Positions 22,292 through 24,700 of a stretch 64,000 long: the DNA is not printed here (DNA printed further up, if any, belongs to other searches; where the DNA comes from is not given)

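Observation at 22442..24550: Methyltransferase fused to three tandem Ig-like repeats of an unrecognised family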

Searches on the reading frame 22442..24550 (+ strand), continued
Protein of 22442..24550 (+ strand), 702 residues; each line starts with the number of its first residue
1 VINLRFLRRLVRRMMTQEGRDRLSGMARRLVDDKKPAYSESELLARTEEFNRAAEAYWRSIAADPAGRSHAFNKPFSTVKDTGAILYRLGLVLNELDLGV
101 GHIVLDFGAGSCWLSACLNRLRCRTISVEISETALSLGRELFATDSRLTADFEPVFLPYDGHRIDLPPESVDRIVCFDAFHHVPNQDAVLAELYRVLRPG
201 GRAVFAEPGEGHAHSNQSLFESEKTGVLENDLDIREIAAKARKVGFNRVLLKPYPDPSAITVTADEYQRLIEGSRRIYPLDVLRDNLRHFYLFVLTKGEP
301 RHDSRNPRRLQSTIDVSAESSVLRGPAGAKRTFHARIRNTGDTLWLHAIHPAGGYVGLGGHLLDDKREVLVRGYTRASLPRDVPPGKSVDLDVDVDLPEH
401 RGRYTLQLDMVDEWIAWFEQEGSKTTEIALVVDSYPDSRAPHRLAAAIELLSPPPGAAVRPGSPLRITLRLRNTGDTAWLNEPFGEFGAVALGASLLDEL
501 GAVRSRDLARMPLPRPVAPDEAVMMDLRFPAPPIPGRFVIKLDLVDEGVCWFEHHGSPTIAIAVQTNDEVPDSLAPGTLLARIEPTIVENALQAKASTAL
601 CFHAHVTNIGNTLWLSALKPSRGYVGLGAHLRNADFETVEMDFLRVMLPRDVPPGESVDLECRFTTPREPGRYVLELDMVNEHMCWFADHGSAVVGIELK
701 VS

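Call 11: find_homologous_proteins(query=window:22442-24547:+, max_evalue=0.00001)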
Query window:22442-24547:+ (702 aa): 938 proteins with E <= 0.00001 among 8000 candidates; the best 120 are listed.
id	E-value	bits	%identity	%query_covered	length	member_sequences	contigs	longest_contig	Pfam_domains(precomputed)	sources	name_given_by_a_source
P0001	0.0e+0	1612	100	100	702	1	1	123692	PF13847.13,PF13489.13,PF13649.13,PF16158.12,PF08241.19,PF08242.19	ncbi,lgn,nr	ncbi:MAG: methyltransferase domain-containing protein [Vicinamibacteria bacterium]|nr:methyltransfer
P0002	0.0e+0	1229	78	96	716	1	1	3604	PF13847.13,PF13489.13,PF13649.13,PF16158.12,PF08241.19,PF08242.19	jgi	jgi:SAM-dependent methyltransferase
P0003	0.0e+0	1201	76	96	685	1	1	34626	PF13847.13,PF13489.13,PF13649.13,PF16158.12,PF08241.19,PF08242.19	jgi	jgi:SAM-dependent methyltransferase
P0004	8.7e-261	885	57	100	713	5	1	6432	PF13847.13,PF13489.13,PF13649.13,PF16158.12,PF01209.25,PF08241.19,PF08242.19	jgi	jgi:SAM-dependent methyltransferase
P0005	4.5e-254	863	58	97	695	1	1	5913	PF13847.13,PF13489.13,PF13649.13,PF16158.12,PF08241.19,PF08242.19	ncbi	-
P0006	3.8e-250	850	56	99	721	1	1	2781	PF13847.13,PF13489.13,PF13649.13,PF16158.12,PF01209.25,PF08241.19,PF08242.19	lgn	-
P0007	5.0e-245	833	56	94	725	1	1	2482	PF13847.13,PF13489.13,PF13649.13,PF16158.12,PF08241.19,PF08242.19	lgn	-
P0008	1.1e-242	826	56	95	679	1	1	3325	PF13847.13,PF13489.13,PF13649.13,PF16158.12,PF01209.25,PF08241.19,PF08242.19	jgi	jgi:SAM-dependent methyltransferase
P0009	2.8e-242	824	54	100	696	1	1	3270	PF13847.13,PF13489.13,PF13649.13,PF16158.12,PF01209.25,PF08241.19,PF08242.19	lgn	-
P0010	4.4e-241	820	54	100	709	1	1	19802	PF13847.13,PF13489.13,PF13649.13,PF16158.12,PF01209.25,PF08241.19,PF08242.19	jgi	jgi:SAM-dependent methyltransferase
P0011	1.7e-239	815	54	99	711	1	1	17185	PF13847.13,PF13489.13,PF13649.13,PF16158.12,PF01209.25,PF08241.19,PF08242.19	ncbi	-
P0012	2.9e-237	808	58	90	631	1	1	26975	PF13847.13,PF13489.13,PF13649.13,PF16158.12,PF01209.25,PF08241.19,PF08242.19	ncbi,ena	-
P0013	3.4e-237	807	54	99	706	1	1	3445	PF13847.13,PF13489.13,PF13649.13,PF16158.12,PF01209.25,PF08241.19,PF08242.19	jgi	jgi:SAM-dependent methyltransferase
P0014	8.0e-237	806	57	95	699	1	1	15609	PF13847.13,PF13489.13,PF13649.13,PF16158.12,PF01209.25,PF08241.19,PF08242.19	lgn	-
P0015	4.1e-236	804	56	95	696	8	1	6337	PF13847.13,PF13489.13,PF13649.13,PF16158.12,PF01209.25,PF08241.19,PF08242.19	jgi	jgi:SAM-dependent methyltransferase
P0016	9.2e-236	803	55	95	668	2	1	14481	PF13847.13,PF13489.13,PF13649.13,PF16158.12,PF01209.25,PF08241.19,PF08242.19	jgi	jgi:ubiquinone/menaquinone biosynthesis C-methylase UbiE/uncharacterized protein (DUF3820 family)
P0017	2.9e-235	801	56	95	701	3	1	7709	PF13847.13,PF13489.13,PF13649.13,PF16158.12,PF01209.25,PF08241.19,PF08242.19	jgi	jgi:ubiquinone/menaquinone biosynthesis C-methylase UbiE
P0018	6.6e-235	800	55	95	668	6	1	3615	PF13847.13,PF13489.13,PF13649.13,PF16158.12,PF01209.25,PF08241.19,PF08242.19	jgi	jgi:ubiquinone/menaquinone biosynthesis C-methylase UbiE/uncharacterized protein (DUF3820 family)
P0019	1.1e-234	799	55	97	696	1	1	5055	PF13847.13,PF13489.13,PF13649.13,PF16158.12,PF01209.25,PF08241.19,PF08242.19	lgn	-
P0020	3.4e-234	798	53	100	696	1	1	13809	PF13847.13,PF13489.13,PF13649.13,PF16158.12,PF01209.25,PF08241.19,PF08242.19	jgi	jgi:ubiquinone/menaquinone biosynthesis C-methylase UbiE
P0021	2.7e-232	791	53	97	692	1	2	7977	PF13847.13,PF13489.13,PF13649.13,PF16158.12,PF08241.19,PF08242.19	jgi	jgi:SAM-dependent methyltransferase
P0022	6.3e-232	790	55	95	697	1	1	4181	PF13847.13,PF13489.13,PF13649.13,PF16158.12,PF01209.25,PF08241.19,PF08242.19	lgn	-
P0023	6.1e-231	787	52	99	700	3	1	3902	PF13847.13,PF13489.13,PF13649.13,PF16158.12,PF01209.25,PF08241.19,PF08242.19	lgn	-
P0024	8.6e-231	786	55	95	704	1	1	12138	PF13847.13,PF13489.13,PF13649.13,PF16158.12,PF01209.25,PF08241.19,PF08242.19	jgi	-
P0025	1.5e-230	786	53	96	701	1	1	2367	PF13847.13,PF13489.13,PF13649.13,PF16158.12,PF01209.25,PF08241.19,PF08242.19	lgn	-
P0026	2.9e-229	781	54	95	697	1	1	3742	PF13847.13,PF13489.13,PF13649.13,PF16158.12,PF01209.25,PF08241.19,PF08242.19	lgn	-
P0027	5.4e-229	780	54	95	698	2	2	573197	PF13847.13,PF13489.13,PF13649.13,PF05148.22,PF16158.12,PF01209.25,PF08241.19,PF08242.19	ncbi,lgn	ncbi:MAG: methyltransferase domain-containing protein [Vicinamibacteria bacterium]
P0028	6.8e-229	780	55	95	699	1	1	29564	PF13847.13,PF13489.13,PF13649.13,PF16158.12,PF01209.25,PF08241.19,PF08242.19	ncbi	-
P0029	1.2e-228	779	55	95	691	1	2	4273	PF13847.13,PF13489.13,PF13649.13,PF16158.12,PF01209.25,PF08241.19,PF08242.19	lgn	-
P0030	5.8e-227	774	53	96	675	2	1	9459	PF13847.13,PF13489.13,PF13649.13,PF16158.12,PF01209.25,PF08241.19,PF08242.19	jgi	jgi:SAM-dependent methyltransferase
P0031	1.0e-226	773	54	96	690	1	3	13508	PF13847.13,PF13489.13,PF13649.13,PF16158.12,PF08241.19,PF08242.19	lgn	-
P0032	1.3e-224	766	53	95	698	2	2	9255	PF13847.13,PF13489.13,PF13649.13,PF05148.22,PF16158.12,PF01209.25,PF08241.19,PF08242.19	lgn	-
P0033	3.9e-223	761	54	95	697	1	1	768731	PF13847.13,PF13489.13,PF13649.13,PF16158.12,PF01209.25,PF08241.19,PF08242.19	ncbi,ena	-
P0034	5.9e-223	760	52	97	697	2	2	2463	PF13847.13,PF13489.13,PF13649.13,PF16158.12,PF08241.19,PF08242.19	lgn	-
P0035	6.1e-222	757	53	95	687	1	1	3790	PF13847.13,PF13489.13,PF13649.13,PF16158.12,PF01209.25,PF08241.19,PF08242.19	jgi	-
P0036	1.3e-221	756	52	95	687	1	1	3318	PF13847.13,PF13489.13,PF13649.13,PF16158.12,PF01209.25,PF08241.19,PF08242.19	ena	-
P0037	2.3e-221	755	52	94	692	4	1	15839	PF13847.13,PF13489.13,PF13649.13,PF16158.12,PF01209.25,PF08241.19,PF08242.19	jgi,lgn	jgi:SAM-dependent methyltransferase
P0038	2.7e-221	755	52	98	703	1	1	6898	PF13847.13,PF13489.13,PF13649.13,PF16158.12,PF01209.25,PF08241.19,PF08242.19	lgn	-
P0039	4.7e-221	754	52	99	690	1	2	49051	PF13847.13,PF13489.13,PF13649.13,PF16158.12,PF01209.25,PF08241.19,PF08242.19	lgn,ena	-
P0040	4.7e-220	751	52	95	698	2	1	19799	PF13847.13,PF13489.13,PF13649.13,PF16158.12,PF08241.19,PF08242.19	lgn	-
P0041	8.8e-220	750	55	95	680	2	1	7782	PF13847.13,PF13489.13,PF13649.13,PF16158.12,PF01209.25,PF08241.19,PF08242.19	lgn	-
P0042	2.0e-219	749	52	94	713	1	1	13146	PF13847.13,PF13489.13,PF13649.13,PF16158.12,PF08241.19,PF08242.19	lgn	-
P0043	2.4e-219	748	53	95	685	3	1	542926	PF13847.13,PF13489.13,PF13649.13,PF16158.12,PF08241.19,PF08242.19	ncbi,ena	-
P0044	2.6e-219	748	53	95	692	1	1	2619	PF13847.13,PF13489.13,PF13649.13,PF16158.12,PF01209.25,PF08241.19,PF08242.19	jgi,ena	-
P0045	7.4e-218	744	53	95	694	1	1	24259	PF13847.13,PF13489.13,PF13649.13,PF16158.12,PF01209.25,PF08241.19,PF08242.19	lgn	-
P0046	7.5e-218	744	52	95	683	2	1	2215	PF13847.13,PF13489.13,PF13649.13,PF16158.12,PF01209.25,PF08241.19,PF08242.19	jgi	jgi:SAM-dependent methyltransferase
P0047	2.2e-217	742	53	95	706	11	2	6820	PF13847.13,PF13489.13,PF13649.13,PF16158.12,PF08241.19,PF08242.19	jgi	jgi:SAM-dependent methyltransferase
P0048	2.4e-217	742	52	95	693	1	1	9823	PF13847.13,PF13489.13,PF13649.13,PF16158.12,PF01209.25,PF08241.19,PF08242.19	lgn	-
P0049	4.7e-215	734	53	94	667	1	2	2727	PF13847.13,PF13489.13,PF13649.13,PF16158.12,PF08241.19,PF08242.19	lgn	-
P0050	9.3e-215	733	52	95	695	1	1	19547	PF13847.13,PF13489.13,PF13649.13,PF16158.12,PF08241.19,PF08242.19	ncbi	-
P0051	5.4e-214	731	51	95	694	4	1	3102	PF13847.13,PF13489.13,PF13649.13,PF16158.12,PF08241.19,PF08242.19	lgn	-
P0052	2.3e-213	729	52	95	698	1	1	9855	PF13847.13,PF13489.13,PF13649.13,PF16158.12,PF01209.25,PF08241.19,PF08242.19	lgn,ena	-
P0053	2.3e-210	719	51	95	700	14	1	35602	PF13847.13,PF13489.13,PF13649.13,PF16158.12,PF08241.19,PF08242.19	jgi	jgi:SAM-dependent methyltransferase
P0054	4.3e-210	718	51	95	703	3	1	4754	PF13847.13,PF13489.13,PF13649.13,PF20922.4,PF16158.12,PF01209.25,PF08241.19,PF08242.19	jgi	jgi:SAM-dependent methyltransferase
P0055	1.5e-208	713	51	95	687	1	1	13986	PF13847.13,PF13489.13,PF13649.13,PF16116.11,PF16158.12,PF01209.25,PF08241.19,PF08242.19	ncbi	-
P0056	1.6e-208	713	52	95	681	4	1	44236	PF13847.13,PF13489.13,PF13649.13,PF16158.12,PF01209.25,PF08241.19,PF08242.19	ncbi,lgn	-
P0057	5.6e-208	711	51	95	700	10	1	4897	PF13847.13,PF13489.13,PF13649.13,PF16158.12,PF08241.19,PF08242.19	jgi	jgi:SAM-dependent methyltransferase/uncharacterized protein (DUF3820 family)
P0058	9.0e-208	710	48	99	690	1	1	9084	PF13847.13,PF13489.13,PF13649.13,PF16158.12,PF10633.16,PF01209.25,PF08241.19,PF08242.19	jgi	jgi:SAM-dependent methyltransferase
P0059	7.2e-207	707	50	98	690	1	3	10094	PF13847.13,PF13489.13,PF13649.13,PF16158.12,PF01209.25,PF08241.19,PF08242.19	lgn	-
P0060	1.2e-206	706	52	95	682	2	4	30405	PF13847.13,PF13489.13,PF13649.13,PF16158.12,PF01209.25,PF08241.19,PF08242.19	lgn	-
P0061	8.6e-206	704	49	98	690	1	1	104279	PF13847.13,PF13489.13,PF13649.13,PF16158.12,PF08241.19,PF08242.19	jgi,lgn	jgi:SAM-dependent methyltransferase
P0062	4.4e-205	701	50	95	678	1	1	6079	PF13847.13,PF13489.13,PF13649.13,PF16158.12,PF08241.19,PF08242.19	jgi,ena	-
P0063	3.5e-202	692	50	94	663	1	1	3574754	PF13847.13,PF13489.13,PF13649.13,PF16158.12,PF08241.19,PF08242.19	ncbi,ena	-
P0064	7.2e-197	674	48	95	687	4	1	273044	PF13847.13,PF13489.13,PF13649.13,PF16158.12,PF08241.19,PF08242.19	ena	-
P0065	8.3e-197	674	48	94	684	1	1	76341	PF13847.13,PF13489.13,PF13649.13,PF16158.12,PF08241.19,PF08242.19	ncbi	-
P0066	8.5e-197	674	51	94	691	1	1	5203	PF13847.13,PF13489.13,PF13649.13,PF16158.12,PF01209.25,PF08241.19,PF08242.19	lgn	-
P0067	2.3e-196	672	49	94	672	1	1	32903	PF13847.13,PF13489.13,PF13649.13,PF16158.12,PF08241.19,PF08242.19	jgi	jgi:SAM-dependent methyltransferase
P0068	3.2e-196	672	49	94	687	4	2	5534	PF13847.13,PF13489.13,PF13649.13,PF16158.12,PF08241.19,PF08242.19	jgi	jgi:SAM-dependent methyltransferase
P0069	2.3e-195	669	51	94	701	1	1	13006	PF13847.13,PF13489.13,PF13649.13,PF16158.12,PF01209.25,PF08241.19,PF08242.19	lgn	-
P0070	9.4e-195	667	48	95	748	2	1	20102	PF13847.13,PF13489.13,PF13649.13,PF16158.12,PF08241.19,PF08242.19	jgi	-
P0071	1.1e-194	667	48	95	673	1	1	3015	PF13847.13,PF13489.13,PF13649.13,PF16158.12,PF01209.25,PF08241.19,PF08242.19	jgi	jgi:SAM-dependent methyltransferase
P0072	1.3e-194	667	56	75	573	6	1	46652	PF13847.13,PF13489.13,PF13649.13,PF16158.12,PF01209.25,PF08241.19,PF08242.19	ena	-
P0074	4.6e-194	665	56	76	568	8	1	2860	PF13847.13,PF13489.13,PF13649.13,PF16158.12,PF01209.25,PF08241.19,PF08242.19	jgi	jgi:SAM-dependent methyltransferase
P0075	5.9e-194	665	48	95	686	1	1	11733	PF13847.13,PF13489.13,PF13649.13,PF16158.12,PF08241.19,PF08242.19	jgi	jgi:SAM-dependent methyltransferase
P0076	2.4e-193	663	48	99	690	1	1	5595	PF13847.13,PF13489.13,PF13649.13,PF16158.12,PF01209.25,PF08241.19,PF08242.19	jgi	jgi:SAM-dependent methyltransferase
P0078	1.8e-192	660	48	95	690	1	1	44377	PF13847.13,PF13489.13,PF13649.13,PF16158.12,PF08241.19,PF08242.19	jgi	jgi:SAM-dependent methyltransferase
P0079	1.9e-192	660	50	93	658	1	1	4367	PF13847.13,PF13489.13,PF13649.13,PF16158.12,PF08241.19,PF08242.19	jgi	jgi:SAM-dependent methyltransferase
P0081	5.7e-191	655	48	94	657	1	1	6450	PF13847.13,PF13489.13,PF13649.13,PF16158.12,PF08241.19,PF08242.19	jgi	jgi:SAM-dependent methyltransferase/uncharacterized protein (DUF3820 family)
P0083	1.8e-190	653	48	94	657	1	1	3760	PF13847.13,PF13489.13,PF13649.13,PF16158.12,PF08241.19,PF08242.19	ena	-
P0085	2.0e-190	653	48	93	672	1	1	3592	PF13847.13,PF13489.13,PF13649.13,PF16158.12,PF01209.25,PF08241.19,PF08242.19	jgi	jgi:SAM-dependent methyltransferase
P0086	1.1e-189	650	48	94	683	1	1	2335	PF13847.13,PF13489.13,PF13649.13,PF16158.12,PF01209.25,PF08241.19,PF08242.19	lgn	-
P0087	3.1e-189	649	47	95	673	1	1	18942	PF13847.13,PF13489.13,PF13649.13,PF16158.12,PF08241.19,PF08242.19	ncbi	-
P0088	4.6e-189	648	50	90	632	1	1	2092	PF13847.13,PF13489.13,PF13649.13,PF20922.4,PF16158.12,PF01209.25,PF08241.19,PF08242.19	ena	-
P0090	3.8e-188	645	55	75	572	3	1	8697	PF13847.13,PF13489.13,PF13649.13,PF16158.12,PF01209.25,PF08241.19,PF08242.19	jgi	jgi:SAM-dependent methyltransferase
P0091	5.0e-188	645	48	95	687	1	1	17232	PF13847.13,PF13489.13,PF13649.13,PF16158.12,PF01209.25,PF08241.19,PF08242.19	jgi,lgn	-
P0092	1.2e-187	644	48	93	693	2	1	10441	PF13847.13,PF13489.13,PF13649.13,PF16158.12,PF01209.25,PF08241.19,PF08242.19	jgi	-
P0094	3.3e-187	642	48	92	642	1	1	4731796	PF13847.13,PF13489.13,PF13649.13,PF16158.12,PF08241.19,PF08242.19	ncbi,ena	-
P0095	4.5e-187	642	54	79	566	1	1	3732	PF13847.13,PF13489.13,PF13649.13,PF16158.12,PF08241.19,PF08242.19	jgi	jgi:SAM-dependent methyltransferase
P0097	3.4e-186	639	55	76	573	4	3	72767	PF13847.13,PF13489.13,PF13649.13,PF16158.12,PF01209.25,PF08241.19,PF08242.19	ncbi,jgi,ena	jgi:SAM-dependent methyltransferase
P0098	3.5e-186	639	55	76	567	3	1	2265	PF13847.13,PF13489.13,PF13649.13,PF16158.12,PF01209.25,PF08241.19,PF08242.19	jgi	jgi:SAM-dependent methyltransferase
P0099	3.5e-186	639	45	95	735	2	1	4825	PF13847.13,PF13489.13,PF13649.13,PF16158.12,PF08241.19,PF08242.19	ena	-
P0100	1.7e-185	637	54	78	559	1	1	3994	PF13847.13,PF13489.13,PF13649.13,PF16158.12,PF08241.19,PF08242.19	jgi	jgi:SAM-dependent methyltransferase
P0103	5.6e-184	632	55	75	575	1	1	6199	PF13847.13,PF13489.13,PF13649.13,PF16158.12,PF01209.25,PF08241.19,PF08242.19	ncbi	-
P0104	1.8e-183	630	49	95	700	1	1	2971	PF13847.13,PF13489.13,PF13649.13,PF16158.12,PF01209.25,PF08241.19,PF08242.19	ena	-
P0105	2.5e-182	626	47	95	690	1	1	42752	PF13847.13,PF13489.13,PF13649.13,PF16158.12,PF08241.19,PF08242.19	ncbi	-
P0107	3.0e-180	619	44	94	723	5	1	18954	PF13847.13,PF13489.13,PF13649.13,PF16158.12,PF01209.25,PF08241.19,PF08242.19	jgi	jgi:SAM-dependent methyltransferase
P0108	4.4e-179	615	53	75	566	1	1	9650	PF13847.13,PF13489.13,PF13649.13,PF16158.12,PF01209.25,PF08241.19,PF08242.19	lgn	-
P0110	2.8e-178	613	47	97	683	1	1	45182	PF13847.13,PF13489.13,PF13649.13,PF16158.12,PF08241.19,PF08242.19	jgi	jgi:SAM-dependent methyltransferase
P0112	2.4e-177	610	46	94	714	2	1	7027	PF13847.13,PF13489.13,PF13649.13,PF16158.12,PF08241.19,PF08242.19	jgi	jgi:SAM-dependent methyltransferase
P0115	4.0e-176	606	54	75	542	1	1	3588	PF13847.13,PF13489.13,PF13649.13,PF16158.12,PF01209.25,PF08241.19,PF08242.19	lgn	-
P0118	7.4e-175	601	46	92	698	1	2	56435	PF13847.13,PF13489.13,PF13649.13,PF16158.12,PF08241.19,PF08242.19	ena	-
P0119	7.1e-174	598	51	77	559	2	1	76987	PF13847.13,PF13489.13,PF13649.13,PF16158.12,PF01209.25,PF08241.19,PF08242.19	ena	-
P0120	7.6e-174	598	52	77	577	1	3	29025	PF13847.13,PF13489.13,PF13649.13,PF16158.12,PF01209.25,PF08241.19,PF08242.19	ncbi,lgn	-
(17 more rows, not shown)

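Call 12: search_solved_structures(query=window:22442-24547:+, max_evalue=1, show_alignments=2)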
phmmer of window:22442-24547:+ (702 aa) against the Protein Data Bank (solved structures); distinct sequences matched with E-value up to 1: 37.
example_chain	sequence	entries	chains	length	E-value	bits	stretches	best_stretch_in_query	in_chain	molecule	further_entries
4krh_A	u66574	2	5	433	1.2e-06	30.5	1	123-247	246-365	Phosphoethanolamine N-methyltransferase 2 | Phospholethanolamine N-methyltransferase 2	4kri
8zc8_A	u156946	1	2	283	3e-06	29.1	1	90-207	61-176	MitM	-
21zq_A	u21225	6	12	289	3.2e-06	29.1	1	90-207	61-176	MitM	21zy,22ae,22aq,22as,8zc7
6uv6_A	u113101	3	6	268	2e-05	26.4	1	98-206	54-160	D-glucose O-methyltransferase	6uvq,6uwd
3bus_A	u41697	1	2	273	0.00013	23.7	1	95-207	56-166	Methyltransferase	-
2yqz_A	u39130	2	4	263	0.00015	23.5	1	104-204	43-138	Hypothetical protein TTHA0223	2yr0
4ine_A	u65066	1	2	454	0.00017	23.3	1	165-249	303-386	Protein PMT-2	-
9fd3_A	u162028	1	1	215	0.00023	22.9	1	102-243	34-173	SAM-dependent methyltransferase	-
9fcy_A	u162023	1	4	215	0.00034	22.4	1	102-240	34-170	SAM-dependent methyltransferase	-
9fcd_A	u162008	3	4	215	0.00034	22.4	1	102-240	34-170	SAM-dependent methyltransferase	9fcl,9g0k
8ys9_A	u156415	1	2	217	0.0013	20.4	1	122-205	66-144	Phosphatidylethanolamine N-methyltransferase/phosphatidyl-N-methylethanolamine N-methyltra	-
2gs9_A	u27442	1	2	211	0.0024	19.5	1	100-204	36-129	Hypothetical protein TT1324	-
1vl5_A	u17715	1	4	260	0.0098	17.5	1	104-207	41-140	unknown conserved protein BH2331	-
5f8c_A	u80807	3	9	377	0.019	16.6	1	100-204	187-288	Methyltransferase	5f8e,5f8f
1xxl_A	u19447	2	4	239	0.021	16.4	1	88-206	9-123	YcgJ protein | ycgJ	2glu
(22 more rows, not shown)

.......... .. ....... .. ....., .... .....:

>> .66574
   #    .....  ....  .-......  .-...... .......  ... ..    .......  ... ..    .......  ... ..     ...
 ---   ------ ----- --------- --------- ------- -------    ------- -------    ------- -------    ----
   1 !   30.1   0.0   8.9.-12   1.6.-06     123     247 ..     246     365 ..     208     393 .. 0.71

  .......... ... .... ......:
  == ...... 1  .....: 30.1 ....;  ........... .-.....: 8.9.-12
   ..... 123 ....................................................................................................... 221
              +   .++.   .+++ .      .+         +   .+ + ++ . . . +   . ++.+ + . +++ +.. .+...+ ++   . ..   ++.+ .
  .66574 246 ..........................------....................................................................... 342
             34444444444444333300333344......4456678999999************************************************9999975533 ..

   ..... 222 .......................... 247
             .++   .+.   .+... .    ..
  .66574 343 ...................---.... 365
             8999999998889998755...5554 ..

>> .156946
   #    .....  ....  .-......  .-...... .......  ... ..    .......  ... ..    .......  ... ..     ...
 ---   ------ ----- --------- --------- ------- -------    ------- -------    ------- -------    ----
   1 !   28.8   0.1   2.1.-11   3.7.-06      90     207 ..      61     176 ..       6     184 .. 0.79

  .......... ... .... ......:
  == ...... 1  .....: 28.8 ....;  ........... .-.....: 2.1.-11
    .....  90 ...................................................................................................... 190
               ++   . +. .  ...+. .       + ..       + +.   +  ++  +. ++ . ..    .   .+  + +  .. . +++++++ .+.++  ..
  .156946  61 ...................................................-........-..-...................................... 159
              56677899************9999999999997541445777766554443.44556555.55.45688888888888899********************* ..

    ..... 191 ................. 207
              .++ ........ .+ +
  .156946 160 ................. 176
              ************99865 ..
